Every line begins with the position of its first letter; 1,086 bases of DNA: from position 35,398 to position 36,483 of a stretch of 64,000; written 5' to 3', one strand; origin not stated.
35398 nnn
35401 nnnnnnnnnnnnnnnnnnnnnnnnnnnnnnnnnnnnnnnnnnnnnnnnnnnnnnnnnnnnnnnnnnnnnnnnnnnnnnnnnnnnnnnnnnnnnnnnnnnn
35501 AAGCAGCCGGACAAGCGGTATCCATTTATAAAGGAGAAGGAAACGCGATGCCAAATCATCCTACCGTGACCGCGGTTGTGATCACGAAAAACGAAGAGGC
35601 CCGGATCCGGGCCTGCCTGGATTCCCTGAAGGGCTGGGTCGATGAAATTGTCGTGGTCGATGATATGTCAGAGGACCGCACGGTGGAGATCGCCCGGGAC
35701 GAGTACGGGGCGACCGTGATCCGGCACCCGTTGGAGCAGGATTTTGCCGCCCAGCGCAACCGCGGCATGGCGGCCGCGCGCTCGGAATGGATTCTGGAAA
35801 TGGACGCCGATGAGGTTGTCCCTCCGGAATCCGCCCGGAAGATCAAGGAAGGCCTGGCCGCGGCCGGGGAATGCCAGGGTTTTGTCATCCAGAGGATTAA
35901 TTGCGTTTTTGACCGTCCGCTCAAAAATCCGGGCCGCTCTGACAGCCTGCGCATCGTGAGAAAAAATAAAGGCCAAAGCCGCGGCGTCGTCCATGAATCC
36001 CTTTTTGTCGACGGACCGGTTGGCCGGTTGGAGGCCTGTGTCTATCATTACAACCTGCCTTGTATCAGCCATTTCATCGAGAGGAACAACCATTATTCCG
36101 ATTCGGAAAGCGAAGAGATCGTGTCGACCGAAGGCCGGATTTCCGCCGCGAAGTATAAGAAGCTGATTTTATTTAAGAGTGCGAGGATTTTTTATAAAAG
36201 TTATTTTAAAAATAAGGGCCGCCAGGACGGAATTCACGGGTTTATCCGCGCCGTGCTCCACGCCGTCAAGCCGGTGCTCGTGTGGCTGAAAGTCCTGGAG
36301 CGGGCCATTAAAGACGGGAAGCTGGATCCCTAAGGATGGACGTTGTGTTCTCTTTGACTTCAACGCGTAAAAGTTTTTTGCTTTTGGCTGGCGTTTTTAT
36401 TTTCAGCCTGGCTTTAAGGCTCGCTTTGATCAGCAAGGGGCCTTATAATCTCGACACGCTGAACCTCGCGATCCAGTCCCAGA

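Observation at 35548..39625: GT2 + GT-C + TPR module, one of three paralogous GT-C loci in the window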

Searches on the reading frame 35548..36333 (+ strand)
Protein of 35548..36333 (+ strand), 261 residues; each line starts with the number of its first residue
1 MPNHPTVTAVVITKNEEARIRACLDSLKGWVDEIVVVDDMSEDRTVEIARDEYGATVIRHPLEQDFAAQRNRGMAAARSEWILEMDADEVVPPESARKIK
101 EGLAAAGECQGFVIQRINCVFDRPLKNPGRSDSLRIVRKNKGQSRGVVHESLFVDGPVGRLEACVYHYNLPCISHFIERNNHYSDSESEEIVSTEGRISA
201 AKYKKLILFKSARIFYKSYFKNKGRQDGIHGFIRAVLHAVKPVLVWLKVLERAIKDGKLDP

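Call 4: search_protein_families(library=pfam, proteins=[window:35548-36333:+], max_evalue=0.1)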
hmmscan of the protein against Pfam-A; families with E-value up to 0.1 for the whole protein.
window:35548-36333:+ (261 aa): 4 families
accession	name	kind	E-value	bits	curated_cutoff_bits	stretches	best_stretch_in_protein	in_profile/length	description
PF00535.33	Glycos_transf_2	-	7.5e-25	88.2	23.3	1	9-116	2-119/168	Glycosyl transferase family 2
PF13704.12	Glyco_tranf_2_4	-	1.7e-09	38.5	27.5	1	14-91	1-84/98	Glycosyl transferase family 2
PF13641.12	Glyco_tranf_2_3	-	4.7e-05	24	27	1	5-96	1-104/230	Glycosyltransferase like family 2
PF10111.15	Glyco_tranf_2_2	-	0.067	13.1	27.3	0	33-98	31-101/276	Glycosyltransferase like family 2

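Call 8: search_protein_families(library=ncbifam, proteins=[window:35548-36333:+], max_evalue=0.01)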
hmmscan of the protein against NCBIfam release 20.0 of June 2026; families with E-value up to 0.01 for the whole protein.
window:35548-36333:+ (261 aa): 15 families
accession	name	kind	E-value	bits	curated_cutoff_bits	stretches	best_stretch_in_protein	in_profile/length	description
TIGR04195.1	S_glycosyl_SunS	equivalog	1.5e-18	66.9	350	1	4-101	56-153/421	SunS family peptide S-glycosyltransferase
TIGR03965.1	mycofact_glyco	equivalog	8.7e-15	54.5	280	1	2-91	71-167/467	mycofactocin biosynthesis glycosyltransferase MftF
TIGR04283.1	glyco_like_mftF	equivalog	2.7e-13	50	182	1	10-111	4-105/221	TIGR04283 family arsenosugar biosynthesis glycosyltransferase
NF041875.1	EPS_EpsD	equivalog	6.5e-08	32.3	370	1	10-94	4-95/325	exopolysaccharide biosynthesis glycosyltransferase EpsD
NF007482.0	PRK10073.1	equivalog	1.1e-07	31.2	423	1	3-95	4-102/334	glycosyltransferase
TIGR04182.1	glyco_TIGR04182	equivalog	6.8e-07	28.9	325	1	7-110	2-103/293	S-layer glycoprotein N-glycosyltransferase AglJ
NF041391.1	DPhHxTase_Halo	equivalog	1.7e-06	27.2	375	1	13-96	3-86/213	dolichyl-phosphate hexose transferase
NF058614.1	PPMAGASynPpgS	equivalog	2.9e-06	26.9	370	1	10-79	5-73/226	polyprenyl-phospho-N-acetylgalactosaminyl synthase PpgS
NF010496.0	PRK13915.1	equivalog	3.7e-06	26.2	262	1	6-60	32-91/307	glucosyl-3-phosphoglycerate synthase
NF045692.1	OglycostaseCruG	equivalog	5.5e-06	25.6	600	1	6-89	42-138/386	2'-O-glycosyltransferase CruG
TIGR03469.1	HpnB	hypoth_equivalog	4.4e-05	22.7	379.25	1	3-51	42-94/386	hopene-associated glycosyltransferase HpnB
NF038302.1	EPS_HpsE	equivalog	0.00018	20.6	300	1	7-90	3-98/307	hormogonium polysaccharide biosynthesis glycosyltransferase HpsE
TIGR03937.1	PgaC_IcaA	equivalog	0.00032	19.8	422.3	1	3-96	43-143/407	poly-beta-1,6-N-acetyl-D-glucosamine synthase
NF047683.1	TeichurnBiosyTuaG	equivalog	0.00095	18.9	400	1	2-95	3-103/252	teichuronic acid biosynthesis protein TuaG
NF053739.1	GlytfEpsEBac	equivalog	0.0086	15.1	450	0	27-92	28-96/265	glycosyltransferase EpsE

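Call 10: search_solved_structures(query=window:35548-36333:+, max_evalue=0.01)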
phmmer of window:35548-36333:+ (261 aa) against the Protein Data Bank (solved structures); distinct sequences matched with E-value up to 0.01: 11.
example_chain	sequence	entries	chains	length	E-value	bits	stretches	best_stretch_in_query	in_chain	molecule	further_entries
22ao_A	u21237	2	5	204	8.1e-19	71.5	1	2-177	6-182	GmaR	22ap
7msp_A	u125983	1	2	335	7.9e-14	55.2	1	4-151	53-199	SPbeta prophage-derived glycosyltransferase SunS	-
7msk_A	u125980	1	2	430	9.1e-14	55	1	4-158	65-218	Glyco_trans_2-like domain-containing protein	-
7msn_A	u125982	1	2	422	1.2e-13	54.5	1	4-150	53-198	SPbeta prophage-derived glycosyltransferase SunS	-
5mlz_A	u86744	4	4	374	1.1e-05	28.5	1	11-104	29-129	Dolichol monophosphate mannose synthase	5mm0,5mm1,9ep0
2z87_A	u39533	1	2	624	0.00022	24.2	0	21-96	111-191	Chondroitin synthase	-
2z86_A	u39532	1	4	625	0.00022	24.2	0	21-96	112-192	Chondroitin synthase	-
6p61_A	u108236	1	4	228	0.00074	22.5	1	3-93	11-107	Glycosyltransferase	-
9omm_A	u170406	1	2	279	0.00098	22.1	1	7-105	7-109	Glycosyltransferase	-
9omh_A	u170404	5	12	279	0.001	22.1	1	7-105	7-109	Glycosyltransferase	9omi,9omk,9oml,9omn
9omj_A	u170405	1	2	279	0.0011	21.9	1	7-105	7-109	Glycosyltransferase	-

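Call 35: find_homologous_proteins(query=window:35548-36333:+, max_evalue=1e-10)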
Query window:35548-36333:+ (261 aa): 371 proteins with E <= 1e-10 among 977 candidates; the best 120 are listed.
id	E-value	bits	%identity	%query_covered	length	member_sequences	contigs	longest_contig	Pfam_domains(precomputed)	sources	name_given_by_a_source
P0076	5.9e-167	572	98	100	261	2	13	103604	PF13641.13,PF00535.33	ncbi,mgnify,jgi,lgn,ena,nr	ncbi:MAG TPA: glycosyltransferase family 2 protein [Candidatus Omnitrophota bacterium]|mgnify:FL=1|n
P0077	5.5e-153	526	89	98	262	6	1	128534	PF13641.13,PF00535.33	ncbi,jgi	jgi:glycosyltransferase involved in cell wall biosynthesis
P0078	5.6e-150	516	88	100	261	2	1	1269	PF13641.13,PF00535.33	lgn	-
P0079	1.1e-144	499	84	100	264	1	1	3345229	PF00535.33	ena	-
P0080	1.4e-144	498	84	100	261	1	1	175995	PF13641.13,PF00535.33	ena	-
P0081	7.4e-129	447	74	100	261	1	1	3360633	PF00535.33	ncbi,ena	-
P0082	4.4e-82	294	55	97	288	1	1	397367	PF13641.13,PF00535.33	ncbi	-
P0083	4.5e-82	294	53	97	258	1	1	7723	PF00535.33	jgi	-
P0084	9.4e-81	289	53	97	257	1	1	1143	PF00535.33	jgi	jgi:(heptosyl)LPS beta-1,4-glucosyltransferase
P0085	1.2e-74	269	49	97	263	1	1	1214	PF00535.33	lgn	-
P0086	2.4e-70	255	48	94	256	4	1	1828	PF13641.13,PF00535.33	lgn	-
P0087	1.2e-69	253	48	94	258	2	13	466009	PF00535.33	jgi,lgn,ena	-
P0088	1.7e-69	252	47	95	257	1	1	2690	PF00535.33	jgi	jgi:glycosyltransferase involved in cell wall biosynthesis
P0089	2.6e-68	249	47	94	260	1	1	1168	PF13641.13,PF00535.33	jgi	jgi:glycosyltransferase involved in cell wall biosynthesis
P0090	6.2e-68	247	44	97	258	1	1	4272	PF00535.33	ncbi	ncbi:MAG: glycosyltransferase family 2 protein [Candidatus Omnitrophota bacterium]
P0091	2.2e-62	229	44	94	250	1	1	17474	PF00535.33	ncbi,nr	ncbi:MAG: glycosyltransferase family 2 protein [Candidatus Omnitrophica bacterium]|nr:glycosyltransf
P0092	1.1e-59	220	41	97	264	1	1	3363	PF00535.33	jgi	jgi:(heptosyl)LPS beta-1,4-glucosyltransferase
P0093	4.0e-59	218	44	95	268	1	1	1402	PF10111.15,PF00535.33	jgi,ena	-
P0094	7.4e-58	214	44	95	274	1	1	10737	PF00535.33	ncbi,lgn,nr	ncbi:MAG: glycosyltransferase family 2 protein [Candidatus Omnitrophica bacterium]|nr:glycosyltransf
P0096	2.0e-48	183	39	98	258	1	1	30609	PF00535.33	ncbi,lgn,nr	ncbi:MAG: glycosyltransferase family 2 protein [Candidatus Omnitrophica bacterium]|nr:glycosyltransf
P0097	1.5e-46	177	38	98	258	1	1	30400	PF13641.13,PF00535.33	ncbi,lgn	-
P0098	2.9e-46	176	40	96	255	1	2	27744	PF13641.13,PF00535.33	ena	-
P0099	7.0e-46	175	40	96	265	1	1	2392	PF13641.13,PF00535.33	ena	-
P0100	1.5e-42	164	40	92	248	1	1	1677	PF00535.33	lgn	-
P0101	1.7e-41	161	34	94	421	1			PF10111.15,PF13641.13,PF00535.33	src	-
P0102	4.8e-40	156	38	99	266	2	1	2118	PF00535.33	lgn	-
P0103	5.9e-40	156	38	95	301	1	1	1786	PF13641.13,PF00535.33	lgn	-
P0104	9.2e-39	152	39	94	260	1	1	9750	PF00535.33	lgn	-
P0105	1.1e-38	151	38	96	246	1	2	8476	PF00535.33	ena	-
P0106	4.3e-37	146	36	97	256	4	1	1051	PF00535.33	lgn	-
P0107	1.4e-36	144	37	94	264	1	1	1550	PF00535.33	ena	-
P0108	5.7e-36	143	37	93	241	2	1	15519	PF00535.33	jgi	-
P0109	2.0e-35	141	38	93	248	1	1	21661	PF00535.33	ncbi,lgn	-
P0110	3.7e-35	140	37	93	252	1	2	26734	PF10111.15,PF13641.13,PF00535.33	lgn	-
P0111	6.5e-35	139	39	95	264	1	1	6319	PF00535.33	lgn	-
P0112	5.3e-34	136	34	95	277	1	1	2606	PF00535.33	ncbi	-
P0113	1.2e-33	135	36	93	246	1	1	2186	PF10111.15,PF00535.33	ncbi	-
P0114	1.2e-33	135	36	94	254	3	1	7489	PF00535.33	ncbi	-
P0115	3.4e-33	133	38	93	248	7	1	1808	PF00535.33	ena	-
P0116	5.2e-33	133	35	93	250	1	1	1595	PF00535.33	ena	-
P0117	1.3e-32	132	35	93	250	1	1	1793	PF00535.33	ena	-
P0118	1.9e-32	131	37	90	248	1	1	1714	PF00535.33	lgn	-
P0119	2.4e-32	131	35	98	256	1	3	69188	PF00535.33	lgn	-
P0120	4.3e-32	130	34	93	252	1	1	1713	PF00535.33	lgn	-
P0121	4.3e-31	127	37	96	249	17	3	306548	PF00535.33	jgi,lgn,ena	jgi:glycosyltransferase involved in cell wall biosynthesis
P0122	4.3e-31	127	35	94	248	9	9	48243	PF00535.33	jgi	jgi:glycosyltransferase involved in cell wall biosynthesis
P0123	5.2e-31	126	38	90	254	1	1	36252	PF00535.33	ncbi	-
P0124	7.9e-31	126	35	97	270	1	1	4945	PF00535.33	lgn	-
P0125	8.0e-31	126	36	98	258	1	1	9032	PF13641.13,PF00535.33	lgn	-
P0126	1.2e-30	125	33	96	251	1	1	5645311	PF00535.33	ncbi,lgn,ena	-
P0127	1.9e-30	124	34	94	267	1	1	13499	PF00535.33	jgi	jgi:glycosyltransferase involved in cell wall biosynthesis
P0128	2.9e-30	124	32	94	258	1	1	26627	PF00535.33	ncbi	-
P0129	3.5e-30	124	37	93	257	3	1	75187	PF13641.13,PF00535.33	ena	-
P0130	4.4e-30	123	34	92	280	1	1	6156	PF00535.33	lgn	-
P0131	1.5e-29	121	36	95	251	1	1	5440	PF00535.33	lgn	-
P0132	2.0e-29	121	35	95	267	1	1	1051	PF00535.33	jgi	jgi:glycosyltransferase involved in cell wall biosynthesis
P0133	2.3e-29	121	34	93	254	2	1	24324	PF00535.33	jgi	-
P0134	2.9e-29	121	34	97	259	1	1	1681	PF00535.33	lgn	-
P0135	3.9e-29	120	37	94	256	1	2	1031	PF00535.33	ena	-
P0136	9.7e-29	119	34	93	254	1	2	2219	PF00535.33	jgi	jgi:glycosyltransferase involved in cell wall biosynthesis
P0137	1.9e-28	118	34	94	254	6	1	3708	PF00535.33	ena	-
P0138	1.9e-28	118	37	90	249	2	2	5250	PF00535.33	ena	-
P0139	2.6e-28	117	32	92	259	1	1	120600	PF00535.33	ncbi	-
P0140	2.8e-28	117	35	97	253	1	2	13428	PF00535.33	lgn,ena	-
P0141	3.5e-28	117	33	95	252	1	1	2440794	PF00535.33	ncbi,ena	-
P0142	4.2e-28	117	34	95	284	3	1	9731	PF00535.33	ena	-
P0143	4.9e-28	117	33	94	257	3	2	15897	PF00535.33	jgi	-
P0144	7.6e-28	116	34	94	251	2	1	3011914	PF00535.33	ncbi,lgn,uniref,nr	ncbi:glycosyltransferase family 2 protein [Nitrospina watsonii]|uniref:Uncharacterized glycosyltrans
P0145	8.4e-28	116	32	95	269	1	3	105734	PF00535.33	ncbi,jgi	jgi:glycosyltransferase involved in cell wall biosynthesis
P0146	1.4e-27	115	34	94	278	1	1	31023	PF00535.33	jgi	jgi:glycosyltransferase involved in cell wall biosynthesis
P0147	1.5e-27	115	35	94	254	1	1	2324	PF00535.33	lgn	-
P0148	1.6e-27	115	34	92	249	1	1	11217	PF00535.33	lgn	-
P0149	2.2e-27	114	35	94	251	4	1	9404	PF00535.33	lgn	-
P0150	2.3e-27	114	30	96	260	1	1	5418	PF00535.33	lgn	-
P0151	4.6e-27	113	36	91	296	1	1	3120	PF00535.33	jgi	-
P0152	6.4e-27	113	35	90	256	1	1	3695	PF00535.33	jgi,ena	-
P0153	6.9e-27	113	35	89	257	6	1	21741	PF00535.33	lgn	-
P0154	7.6e-27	113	34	93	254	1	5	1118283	PF00535.33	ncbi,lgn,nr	ncbi:glycosyltransferase family 2 protein [Candidatus Gottesmanbacteria bacterium]|nr:glycosyltransf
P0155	8.0e-27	113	34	96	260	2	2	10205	PF00535.33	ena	-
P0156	1.0e-26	112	36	91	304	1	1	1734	PF00535.33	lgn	-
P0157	1.1e-26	112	35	90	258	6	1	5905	PF00535.33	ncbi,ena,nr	ncbi:hypothetical protein A2Z54_00395 [Candidatus Curtissbacteria bacterium RIFCSPHIGHO2_02_39_8]|nr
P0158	2.3e-26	111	34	94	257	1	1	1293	PF00535.33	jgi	-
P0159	2.5e-26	111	31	94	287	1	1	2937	PF00535.33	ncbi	-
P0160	2.7e-26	111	35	91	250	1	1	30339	PF00535.33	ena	-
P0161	3.5e-26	110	34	97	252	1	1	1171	PF00535.33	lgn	-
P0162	4.8e-26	110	34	96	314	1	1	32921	PF00535.33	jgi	jgi:glycosyltransferase involved in cell wall biosynthesis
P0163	5.1e-26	110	31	96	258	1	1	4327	PF00535.33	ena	-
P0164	5.5e-26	110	33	93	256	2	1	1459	PF00535.33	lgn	-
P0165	6.1e-26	110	37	96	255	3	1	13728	PF00535.33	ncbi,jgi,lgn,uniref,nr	ncbi:glycosyltransferase family 2 protein [Anaeromyxobacter oryzisoli]|jgi:glycosyltransferase invol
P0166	6.8e-26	110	31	94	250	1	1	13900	PF13641.13,PF00535.33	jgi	-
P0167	9.0e-26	109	33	93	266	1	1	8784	PF00535.33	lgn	-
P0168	1.3e-25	109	33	92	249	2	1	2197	PF00535.33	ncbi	-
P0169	1.5e-25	108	33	95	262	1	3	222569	PF00535.33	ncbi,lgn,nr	ncbi:MAG: glycosyltransferase family 2 protein [Deltaproteobacteria bacterium]|nr:glycosyltransferas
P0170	2.1e-25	108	33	93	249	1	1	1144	PF00535.33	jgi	jgi:glycosyltransferase involved in cell wall biosynthesis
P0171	3.1e-25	107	34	91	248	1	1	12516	PF00535.33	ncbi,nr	ncbi:TPA: glycosyltransferase family 2 protein [Candidatus Beckwithbacteria bacterium]|nr:glycosyltr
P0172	4.1e-25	107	34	98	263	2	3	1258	PF00535.33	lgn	-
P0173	4.8e-25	107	36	92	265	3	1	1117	PF00535.33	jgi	jgi:glycosyltransferase involved in cell wall biosynthesis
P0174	6.0e-25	106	35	90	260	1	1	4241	PF00535.33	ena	-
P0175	7.2e-25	106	35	89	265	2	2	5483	PF00535.33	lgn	-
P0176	8.2e-25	106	32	94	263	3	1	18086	PF00535.33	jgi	jgi:glycosyltransferase involved in cell wall biosynthesis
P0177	9.7e-25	106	34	94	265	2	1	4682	PF00535.33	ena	-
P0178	1.0e-24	106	32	96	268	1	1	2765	PF00535.33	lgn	-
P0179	1.4e-24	105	36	87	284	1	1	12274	PF00535.33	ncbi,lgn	ncbi:MAG TPA: glycosyltransferase family 2 protein [Longimicrobiales bacterium]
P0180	1.6e-24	105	32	94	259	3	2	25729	PF10111.15,PF00535.33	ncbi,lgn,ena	ncbi:MAG: glycosyltransferase family 2 protein [Patescibacteria group bacterium]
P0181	1.7e-24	105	35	96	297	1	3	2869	PF13641.13,PF00535.33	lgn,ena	-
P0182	1.8e-24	105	32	95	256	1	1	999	PF00535.33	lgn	-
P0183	2.5e-24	104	33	95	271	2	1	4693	PF00535.33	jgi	jgi:glycosyltransferase involved in cell wall biosynthesis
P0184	2.8e-24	104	41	74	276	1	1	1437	PF13641.13,PF00535.33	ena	-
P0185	4.3e-24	104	30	96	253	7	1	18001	PF00535.33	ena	-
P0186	5.7e-24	103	32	89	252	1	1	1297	PF00535.33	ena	-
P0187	9.1e-24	103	33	96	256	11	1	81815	PF00535.33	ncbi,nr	ncbi:MAG: glycosyltransferase family 2 protein [Acidobacteria bacterium]|nr:MAG: glycosyltransferase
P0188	1.2e-23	102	35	94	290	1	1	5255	PF00535.33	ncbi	-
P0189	1.3e-23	102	34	87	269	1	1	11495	PF00535.33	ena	-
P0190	1.5e-23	102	34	97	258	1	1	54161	PF13641.13,PF00535.33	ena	-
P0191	1.9e-23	102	32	95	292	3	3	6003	PF00535.33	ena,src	-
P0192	2.0e-23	101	33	92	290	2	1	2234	PF00535.33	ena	-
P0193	2.1e-23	101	36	86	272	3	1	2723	PF00535.33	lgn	-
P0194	2.1e-23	101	34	95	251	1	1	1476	PF00535.33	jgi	-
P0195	3.0e-23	101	31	99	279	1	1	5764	PF00535.33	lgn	-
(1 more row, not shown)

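Call 36: find_encoding_contigs(protein=P0082, flank=5000, max_places=1)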
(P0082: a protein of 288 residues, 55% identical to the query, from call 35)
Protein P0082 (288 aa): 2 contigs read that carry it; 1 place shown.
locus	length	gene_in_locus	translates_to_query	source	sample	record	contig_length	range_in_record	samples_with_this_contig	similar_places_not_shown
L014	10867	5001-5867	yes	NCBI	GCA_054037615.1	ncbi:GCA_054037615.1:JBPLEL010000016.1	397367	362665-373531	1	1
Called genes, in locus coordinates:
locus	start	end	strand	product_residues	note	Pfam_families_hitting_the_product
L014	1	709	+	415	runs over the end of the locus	PF28597:T2SSF_N, PF00482:T2SSF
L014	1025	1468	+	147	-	PF07963:N_methyl, PF16732:ComP_DUS (weak)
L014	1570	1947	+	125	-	-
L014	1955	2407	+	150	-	PF07963:N_methyl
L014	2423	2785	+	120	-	PF07963:N_methyl (weak)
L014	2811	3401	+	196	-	-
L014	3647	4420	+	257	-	PF20260:PUA_4, PF04452:Methyltrans_RNA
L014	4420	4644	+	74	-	-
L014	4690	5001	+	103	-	-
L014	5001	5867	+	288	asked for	PF00535:Glycos_transf_2, PF13641:Glyco_tranf_2_3 (weak)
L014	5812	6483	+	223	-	PF08241:Methyltransf_11 (weak)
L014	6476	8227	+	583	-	-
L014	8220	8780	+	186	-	PF00565:SNase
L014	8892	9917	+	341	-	PF01171:ATP_bind_3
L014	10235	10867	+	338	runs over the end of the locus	PF02568:ThiI, PF03054:tRNA_Me_trans (weak), PF18297:NFACT-R_2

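Call 37: find_encoding_contigs(protein=P0087, flank=5000, max_places=2)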
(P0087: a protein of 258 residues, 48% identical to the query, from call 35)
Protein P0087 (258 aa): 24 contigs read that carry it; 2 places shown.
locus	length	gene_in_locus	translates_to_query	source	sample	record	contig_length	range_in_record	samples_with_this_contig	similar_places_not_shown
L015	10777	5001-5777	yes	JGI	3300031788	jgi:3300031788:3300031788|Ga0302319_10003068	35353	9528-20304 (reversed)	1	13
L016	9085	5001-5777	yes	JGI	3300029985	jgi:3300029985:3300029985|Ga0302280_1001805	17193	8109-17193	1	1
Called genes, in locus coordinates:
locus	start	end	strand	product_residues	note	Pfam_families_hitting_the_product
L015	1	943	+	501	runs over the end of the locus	PF02310:B12-binding, PF04055:Radical_SAM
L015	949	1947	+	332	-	PF00288:GHMP_kinases_N, PF08544:GHMP_kinases_C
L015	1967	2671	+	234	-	PF00483:NTP_transferase, PF12804:NTP_transf_3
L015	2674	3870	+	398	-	PF00155:Aminotran_1_2, PF01041:DegT_DnrJ_EryC1, PF00266:Aminotran_5 (weak), PF01053:Cys_Met_Meta_PP (weak), PF01212:Beta_elim_lyase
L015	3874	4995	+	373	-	PF13439:Glyco_transf_4, PF13579:Glyco_trans_4_4, PF20706:GT4-conflict, PF00534:Glycos_transf_1, PF13692:Glyco_trans_1_4, PF13524:Glyco_trans_1_2 (faint)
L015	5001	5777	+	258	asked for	PF00535:Glycos_transf_2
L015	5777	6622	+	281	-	-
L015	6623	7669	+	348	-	PF01075:Glyco_transf_9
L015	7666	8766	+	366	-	PF01041:DegT_DnrJ_EryC1, PF00155:Aminotran_1_2, PF01053:Cys_Met_Meta_PP, PF01212:Beta_elim_lyase, PF00266:Aminotran_5 (weak)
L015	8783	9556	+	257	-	PF00535:Glycos_transf_2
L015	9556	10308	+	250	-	PF05050:Methyltransf_21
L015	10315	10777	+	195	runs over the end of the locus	PF08645:PNK3P, PF13419:HAD_2 (weak), PF13242:Hydrolase_like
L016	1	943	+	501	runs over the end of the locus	PF02310:B12-binding, PF04055:Radical_SAM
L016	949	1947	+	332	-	PF00288:GHMP_kinases_N, PF08544:GHMP_kinases_C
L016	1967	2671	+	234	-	PF00483:NTP_transferase, PF12804:NTP_transf_3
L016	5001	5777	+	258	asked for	PF00535:Glycos_transf_2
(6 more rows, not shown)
